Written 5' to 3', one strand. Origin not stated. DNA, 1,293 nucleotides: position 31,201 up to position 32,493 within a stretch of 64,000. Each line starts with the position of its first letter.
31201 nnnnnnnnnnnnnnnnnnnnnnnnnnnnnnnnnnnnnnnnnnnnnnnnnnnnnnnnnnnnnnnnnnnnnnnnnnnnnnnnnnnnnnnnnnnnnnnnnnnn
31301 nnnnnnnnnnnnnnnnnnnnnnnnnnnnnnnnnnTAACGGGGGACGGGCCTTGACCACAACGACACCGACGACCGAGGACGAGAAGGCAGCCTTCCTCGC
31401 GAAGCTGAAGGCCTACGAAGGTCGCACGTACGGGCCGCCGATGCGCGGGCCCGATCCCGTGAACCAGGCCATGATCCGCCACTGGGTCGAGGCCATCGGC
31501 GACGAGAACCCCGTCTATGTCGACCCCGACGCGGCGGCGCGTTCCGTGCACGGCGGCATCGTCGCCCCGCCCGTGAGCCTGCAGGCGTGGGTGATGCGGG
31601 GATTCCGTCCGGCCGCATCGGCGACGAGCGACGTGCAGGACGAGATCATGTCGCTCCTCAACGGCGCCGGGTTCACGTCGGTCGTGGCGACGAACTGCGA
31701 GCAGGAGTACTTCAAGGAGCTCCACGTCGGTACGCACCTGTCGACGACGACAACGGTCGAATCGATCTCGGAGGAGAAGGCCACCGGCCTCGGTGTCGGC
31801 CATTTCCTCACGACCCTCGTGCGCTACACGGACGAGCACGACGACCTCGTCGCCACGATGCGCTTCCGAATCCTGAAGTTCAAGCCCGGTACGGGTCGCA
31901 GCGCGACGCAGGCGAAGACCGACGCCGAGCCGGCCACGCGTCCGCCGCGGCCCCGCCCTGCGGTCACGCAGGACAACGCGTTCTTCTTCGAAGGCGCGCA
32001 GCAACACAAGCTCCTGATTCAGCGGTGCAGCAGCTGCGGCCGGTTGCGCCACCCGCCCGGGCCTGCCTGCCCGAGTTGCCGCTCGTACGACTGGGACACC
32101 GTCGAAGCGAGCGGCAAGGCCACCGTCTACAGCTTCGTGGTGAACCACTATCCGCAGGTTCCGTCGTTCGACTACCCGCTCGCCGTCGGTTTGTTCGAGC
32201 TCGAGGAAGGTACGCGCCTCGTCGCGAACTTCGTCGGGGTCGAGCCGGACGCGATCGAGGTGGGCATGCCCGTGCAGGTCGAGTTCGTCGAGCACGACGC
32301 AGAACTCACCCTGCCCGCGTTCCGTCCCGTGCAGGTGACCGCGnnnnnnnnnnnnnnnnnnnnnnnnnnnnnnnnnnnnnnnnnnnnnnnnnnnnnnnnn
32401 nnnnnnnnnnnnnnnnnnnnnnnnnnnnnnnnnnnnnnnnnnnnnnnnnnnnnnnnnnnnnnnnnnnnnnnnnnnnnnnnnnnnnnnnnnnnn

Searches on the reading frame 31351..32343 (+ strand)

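Call 35: search_protein_families(library=pfam, proteins=[window:31351-32343:+], max_evalue=0.00001)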
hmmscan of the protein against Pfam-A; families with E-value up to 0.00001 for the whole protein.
window:31351-32343:+ (331 aa): 3 families
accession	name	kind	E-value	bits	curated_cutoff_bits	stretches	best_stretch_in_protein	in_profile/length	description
PF01796.24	OB_ChsH2_C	-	9.4e-18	64.3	27.1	1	251-313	2-65/65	ChsH2, C-terminal OB-fold domain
PF13452.11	FAS1_DH_region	-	1.6e-17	64.3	22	1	35-170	12-132/132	FAS1-like, dehydratase domain region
PF12172.15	zf-ChsH2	-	5.7e-12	45.7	23.2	1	213-245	1-33/37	ChsH2, rubredoxin-like zinc ribbon domain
